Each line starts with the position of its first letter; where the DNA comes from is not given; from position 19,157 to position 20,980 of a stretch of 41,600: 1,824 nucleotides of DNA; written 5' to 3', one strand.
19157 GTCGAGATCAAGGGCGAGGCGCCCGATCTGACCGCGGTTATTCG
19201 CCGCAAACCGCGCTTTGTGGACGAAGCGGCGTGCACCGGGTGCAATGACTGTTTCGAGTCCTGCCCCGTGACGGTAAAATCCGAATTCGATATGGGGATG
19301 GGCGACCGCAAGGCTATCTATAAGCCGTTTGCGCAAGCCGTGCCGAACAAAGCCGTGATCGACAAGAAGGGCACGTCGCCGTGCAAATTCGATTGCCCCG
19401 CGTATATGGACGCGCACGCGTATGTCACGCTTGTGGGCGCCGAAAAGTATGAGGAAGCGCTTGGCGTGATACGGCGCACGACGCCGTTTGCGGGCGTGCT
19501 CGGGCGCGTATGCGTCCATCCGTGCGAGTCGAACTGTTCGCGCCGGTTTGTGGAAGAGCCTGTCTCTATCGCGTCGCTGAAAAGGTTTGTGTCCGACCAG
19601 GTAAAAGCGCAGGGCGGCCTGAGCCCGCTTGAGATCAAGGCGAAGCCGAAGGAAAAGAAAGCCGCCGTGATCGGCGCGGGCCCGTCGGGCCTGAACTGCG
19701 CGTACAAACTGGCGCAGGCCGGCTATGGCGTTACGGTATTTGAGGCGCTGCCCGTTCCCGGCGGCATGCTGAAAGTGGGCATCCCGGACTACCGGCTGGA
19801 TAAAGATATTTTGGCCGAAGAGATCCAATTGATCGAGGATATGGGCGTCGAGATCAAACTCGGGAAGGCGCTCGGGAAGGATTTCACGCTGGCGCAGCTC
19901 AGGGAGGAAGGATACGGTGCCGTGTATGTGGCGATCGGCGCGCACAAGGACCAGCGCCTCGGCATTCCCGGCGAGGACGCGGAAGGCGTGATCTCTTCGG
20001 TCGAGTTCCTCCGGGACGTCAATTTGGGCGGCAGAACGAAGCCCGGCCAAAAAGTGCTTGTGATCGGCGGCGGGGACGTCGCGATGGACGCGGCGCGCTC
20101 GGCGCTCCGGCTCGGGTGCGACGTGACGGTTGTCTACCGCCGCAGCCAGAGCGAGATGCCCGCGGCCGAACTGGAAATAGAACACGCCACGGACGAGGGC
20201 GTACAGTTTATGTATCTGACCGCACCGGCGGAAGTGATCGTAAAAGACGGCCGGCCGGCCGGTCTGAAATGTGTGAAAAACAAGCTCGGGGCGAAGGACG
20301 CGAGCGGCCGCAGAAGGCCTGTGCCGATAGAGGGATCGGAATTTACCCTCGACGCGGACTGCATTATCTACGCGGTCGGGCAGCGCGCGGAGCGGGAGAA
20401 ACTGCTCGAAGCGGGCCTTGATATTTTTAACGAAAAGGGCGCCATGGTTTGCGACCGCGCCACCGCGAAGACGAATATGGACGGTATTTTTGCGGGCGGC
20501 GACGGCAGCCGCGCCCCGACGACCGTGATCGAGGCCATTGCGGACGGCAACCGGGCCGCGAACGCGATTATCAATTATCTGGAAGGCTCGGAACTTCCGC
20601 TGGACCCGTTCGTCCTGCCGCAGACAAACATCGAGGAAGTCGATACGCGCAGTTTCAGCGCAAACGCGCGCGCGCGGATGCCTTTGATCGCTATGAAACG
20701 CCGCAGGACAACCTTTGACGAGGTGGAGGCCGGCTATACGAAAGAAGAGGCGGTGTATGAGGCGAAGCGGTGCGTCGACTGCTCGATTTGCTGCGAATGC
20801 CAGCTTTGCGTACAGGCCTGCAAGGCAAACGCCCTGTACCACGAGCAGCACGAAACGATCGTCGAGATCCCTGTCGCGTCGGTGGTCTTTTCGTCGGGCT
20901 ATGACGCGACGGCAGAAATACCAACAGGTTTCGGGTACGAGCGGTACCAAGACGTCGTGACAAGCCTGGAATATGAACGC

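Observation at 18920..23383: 1487-aa tandem-HdrA protein with a GltD-like NAD(P)H module inserted into the first HdrA (HdrL-type architecture) in a Wood-Ljungdahl operon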

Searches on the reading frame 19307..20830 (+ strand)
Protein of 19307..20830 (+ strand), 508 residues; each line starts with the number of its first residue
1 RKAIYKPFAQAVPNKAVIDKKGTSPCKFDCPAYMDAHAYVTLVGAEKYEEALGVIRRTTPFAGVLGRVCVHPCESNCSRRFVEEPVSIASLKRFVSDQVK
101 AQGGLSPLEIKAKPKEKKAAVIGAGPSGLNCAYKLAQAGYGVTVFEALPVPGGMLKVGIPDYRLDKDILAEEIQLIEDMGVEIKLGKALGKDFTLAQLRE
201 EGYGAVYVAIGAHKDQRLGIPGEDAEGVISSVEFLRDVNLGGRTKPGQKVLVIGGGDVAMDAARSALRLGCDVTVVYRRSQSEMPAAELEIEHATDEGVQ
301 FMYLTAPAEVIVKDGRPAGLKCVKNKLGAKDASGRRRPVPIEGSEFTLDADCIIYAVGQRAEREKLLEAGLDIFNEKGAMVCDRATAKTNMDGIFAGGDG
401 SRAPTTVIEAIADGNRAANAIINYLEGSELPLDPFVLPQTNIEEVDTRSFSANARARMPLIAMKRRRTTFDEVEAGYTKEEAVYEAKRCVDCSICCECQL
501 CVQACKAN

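Call 30: search_solved_structures(query=window:19307-20830:+, max_evalue=1e-40, show_alignments=5)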
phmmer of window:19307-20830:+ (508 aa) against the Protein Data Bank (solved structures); distinct sequences matched with E-value up to 1e-40: 12.
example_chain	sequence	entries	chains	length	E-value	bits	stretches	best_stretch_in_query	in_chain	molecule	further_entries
9bov_A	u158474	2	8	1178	1.8e-129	435.8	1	24-500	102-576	Molybdopterin oxidoreductase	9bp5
9n5u_A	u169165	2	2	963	1.4e-119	403.2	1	24-445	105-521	NfnA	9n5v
8oh5_C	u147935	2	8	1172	9.8e-110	370.7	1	24-500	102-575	Formate dehydrogenase-O, major subunit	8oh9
4ylf_B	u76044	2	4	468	1.2e-88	301.2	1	23-429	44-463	Dihydropyrimidine dehydrogenase subunit A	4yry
5jca_L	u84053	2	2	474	2.6e-84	286.9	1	24-426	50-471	NADH-dependent Ferredoxin:NADP Oxidoreductase (NfnI) subunit alpha | NADH-dependent Ferredoxin:NADP Oxidoreductase subunit alpha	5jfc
5vj7_A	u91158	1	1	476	8.1e-79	268.8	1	25-426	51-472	Oxidoreductase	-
2vdc_G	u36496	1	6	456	3.1e-65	224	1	20-427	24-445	GLUTAMATE SYNTHASE [NADPH] SMALL CHAIN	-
6s6s_G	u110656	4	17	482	6.8e-65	222.8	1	21-427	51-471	Glutamate synthase [NADPH] small chain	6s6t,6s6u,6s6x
7mfm_I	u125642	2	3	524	2.5e-45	158.3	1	29-430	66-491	Glutamate synthase (NADPH) small chain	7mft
1gt8_A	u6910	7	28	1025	6.4e-45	157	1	22-427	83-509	DIHYDROPYRIMIDINE DEHYDROGENASE | Dihydropyrimidine dehydrogenase [NADP(+)]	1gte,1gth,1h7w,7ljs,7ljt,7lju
1h7x_A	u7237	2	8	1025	6.4e-45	157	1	22-427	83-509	DIHYDROPYRIMIDINE DEHYDROGENASE | Dihydropyrimidine dehydrogenase [NADP(+)]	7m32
7m31_A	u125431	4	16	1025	6.4e-45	157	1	22-427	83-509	Dihydropyrimidine dehydrogenase [NADP(+)]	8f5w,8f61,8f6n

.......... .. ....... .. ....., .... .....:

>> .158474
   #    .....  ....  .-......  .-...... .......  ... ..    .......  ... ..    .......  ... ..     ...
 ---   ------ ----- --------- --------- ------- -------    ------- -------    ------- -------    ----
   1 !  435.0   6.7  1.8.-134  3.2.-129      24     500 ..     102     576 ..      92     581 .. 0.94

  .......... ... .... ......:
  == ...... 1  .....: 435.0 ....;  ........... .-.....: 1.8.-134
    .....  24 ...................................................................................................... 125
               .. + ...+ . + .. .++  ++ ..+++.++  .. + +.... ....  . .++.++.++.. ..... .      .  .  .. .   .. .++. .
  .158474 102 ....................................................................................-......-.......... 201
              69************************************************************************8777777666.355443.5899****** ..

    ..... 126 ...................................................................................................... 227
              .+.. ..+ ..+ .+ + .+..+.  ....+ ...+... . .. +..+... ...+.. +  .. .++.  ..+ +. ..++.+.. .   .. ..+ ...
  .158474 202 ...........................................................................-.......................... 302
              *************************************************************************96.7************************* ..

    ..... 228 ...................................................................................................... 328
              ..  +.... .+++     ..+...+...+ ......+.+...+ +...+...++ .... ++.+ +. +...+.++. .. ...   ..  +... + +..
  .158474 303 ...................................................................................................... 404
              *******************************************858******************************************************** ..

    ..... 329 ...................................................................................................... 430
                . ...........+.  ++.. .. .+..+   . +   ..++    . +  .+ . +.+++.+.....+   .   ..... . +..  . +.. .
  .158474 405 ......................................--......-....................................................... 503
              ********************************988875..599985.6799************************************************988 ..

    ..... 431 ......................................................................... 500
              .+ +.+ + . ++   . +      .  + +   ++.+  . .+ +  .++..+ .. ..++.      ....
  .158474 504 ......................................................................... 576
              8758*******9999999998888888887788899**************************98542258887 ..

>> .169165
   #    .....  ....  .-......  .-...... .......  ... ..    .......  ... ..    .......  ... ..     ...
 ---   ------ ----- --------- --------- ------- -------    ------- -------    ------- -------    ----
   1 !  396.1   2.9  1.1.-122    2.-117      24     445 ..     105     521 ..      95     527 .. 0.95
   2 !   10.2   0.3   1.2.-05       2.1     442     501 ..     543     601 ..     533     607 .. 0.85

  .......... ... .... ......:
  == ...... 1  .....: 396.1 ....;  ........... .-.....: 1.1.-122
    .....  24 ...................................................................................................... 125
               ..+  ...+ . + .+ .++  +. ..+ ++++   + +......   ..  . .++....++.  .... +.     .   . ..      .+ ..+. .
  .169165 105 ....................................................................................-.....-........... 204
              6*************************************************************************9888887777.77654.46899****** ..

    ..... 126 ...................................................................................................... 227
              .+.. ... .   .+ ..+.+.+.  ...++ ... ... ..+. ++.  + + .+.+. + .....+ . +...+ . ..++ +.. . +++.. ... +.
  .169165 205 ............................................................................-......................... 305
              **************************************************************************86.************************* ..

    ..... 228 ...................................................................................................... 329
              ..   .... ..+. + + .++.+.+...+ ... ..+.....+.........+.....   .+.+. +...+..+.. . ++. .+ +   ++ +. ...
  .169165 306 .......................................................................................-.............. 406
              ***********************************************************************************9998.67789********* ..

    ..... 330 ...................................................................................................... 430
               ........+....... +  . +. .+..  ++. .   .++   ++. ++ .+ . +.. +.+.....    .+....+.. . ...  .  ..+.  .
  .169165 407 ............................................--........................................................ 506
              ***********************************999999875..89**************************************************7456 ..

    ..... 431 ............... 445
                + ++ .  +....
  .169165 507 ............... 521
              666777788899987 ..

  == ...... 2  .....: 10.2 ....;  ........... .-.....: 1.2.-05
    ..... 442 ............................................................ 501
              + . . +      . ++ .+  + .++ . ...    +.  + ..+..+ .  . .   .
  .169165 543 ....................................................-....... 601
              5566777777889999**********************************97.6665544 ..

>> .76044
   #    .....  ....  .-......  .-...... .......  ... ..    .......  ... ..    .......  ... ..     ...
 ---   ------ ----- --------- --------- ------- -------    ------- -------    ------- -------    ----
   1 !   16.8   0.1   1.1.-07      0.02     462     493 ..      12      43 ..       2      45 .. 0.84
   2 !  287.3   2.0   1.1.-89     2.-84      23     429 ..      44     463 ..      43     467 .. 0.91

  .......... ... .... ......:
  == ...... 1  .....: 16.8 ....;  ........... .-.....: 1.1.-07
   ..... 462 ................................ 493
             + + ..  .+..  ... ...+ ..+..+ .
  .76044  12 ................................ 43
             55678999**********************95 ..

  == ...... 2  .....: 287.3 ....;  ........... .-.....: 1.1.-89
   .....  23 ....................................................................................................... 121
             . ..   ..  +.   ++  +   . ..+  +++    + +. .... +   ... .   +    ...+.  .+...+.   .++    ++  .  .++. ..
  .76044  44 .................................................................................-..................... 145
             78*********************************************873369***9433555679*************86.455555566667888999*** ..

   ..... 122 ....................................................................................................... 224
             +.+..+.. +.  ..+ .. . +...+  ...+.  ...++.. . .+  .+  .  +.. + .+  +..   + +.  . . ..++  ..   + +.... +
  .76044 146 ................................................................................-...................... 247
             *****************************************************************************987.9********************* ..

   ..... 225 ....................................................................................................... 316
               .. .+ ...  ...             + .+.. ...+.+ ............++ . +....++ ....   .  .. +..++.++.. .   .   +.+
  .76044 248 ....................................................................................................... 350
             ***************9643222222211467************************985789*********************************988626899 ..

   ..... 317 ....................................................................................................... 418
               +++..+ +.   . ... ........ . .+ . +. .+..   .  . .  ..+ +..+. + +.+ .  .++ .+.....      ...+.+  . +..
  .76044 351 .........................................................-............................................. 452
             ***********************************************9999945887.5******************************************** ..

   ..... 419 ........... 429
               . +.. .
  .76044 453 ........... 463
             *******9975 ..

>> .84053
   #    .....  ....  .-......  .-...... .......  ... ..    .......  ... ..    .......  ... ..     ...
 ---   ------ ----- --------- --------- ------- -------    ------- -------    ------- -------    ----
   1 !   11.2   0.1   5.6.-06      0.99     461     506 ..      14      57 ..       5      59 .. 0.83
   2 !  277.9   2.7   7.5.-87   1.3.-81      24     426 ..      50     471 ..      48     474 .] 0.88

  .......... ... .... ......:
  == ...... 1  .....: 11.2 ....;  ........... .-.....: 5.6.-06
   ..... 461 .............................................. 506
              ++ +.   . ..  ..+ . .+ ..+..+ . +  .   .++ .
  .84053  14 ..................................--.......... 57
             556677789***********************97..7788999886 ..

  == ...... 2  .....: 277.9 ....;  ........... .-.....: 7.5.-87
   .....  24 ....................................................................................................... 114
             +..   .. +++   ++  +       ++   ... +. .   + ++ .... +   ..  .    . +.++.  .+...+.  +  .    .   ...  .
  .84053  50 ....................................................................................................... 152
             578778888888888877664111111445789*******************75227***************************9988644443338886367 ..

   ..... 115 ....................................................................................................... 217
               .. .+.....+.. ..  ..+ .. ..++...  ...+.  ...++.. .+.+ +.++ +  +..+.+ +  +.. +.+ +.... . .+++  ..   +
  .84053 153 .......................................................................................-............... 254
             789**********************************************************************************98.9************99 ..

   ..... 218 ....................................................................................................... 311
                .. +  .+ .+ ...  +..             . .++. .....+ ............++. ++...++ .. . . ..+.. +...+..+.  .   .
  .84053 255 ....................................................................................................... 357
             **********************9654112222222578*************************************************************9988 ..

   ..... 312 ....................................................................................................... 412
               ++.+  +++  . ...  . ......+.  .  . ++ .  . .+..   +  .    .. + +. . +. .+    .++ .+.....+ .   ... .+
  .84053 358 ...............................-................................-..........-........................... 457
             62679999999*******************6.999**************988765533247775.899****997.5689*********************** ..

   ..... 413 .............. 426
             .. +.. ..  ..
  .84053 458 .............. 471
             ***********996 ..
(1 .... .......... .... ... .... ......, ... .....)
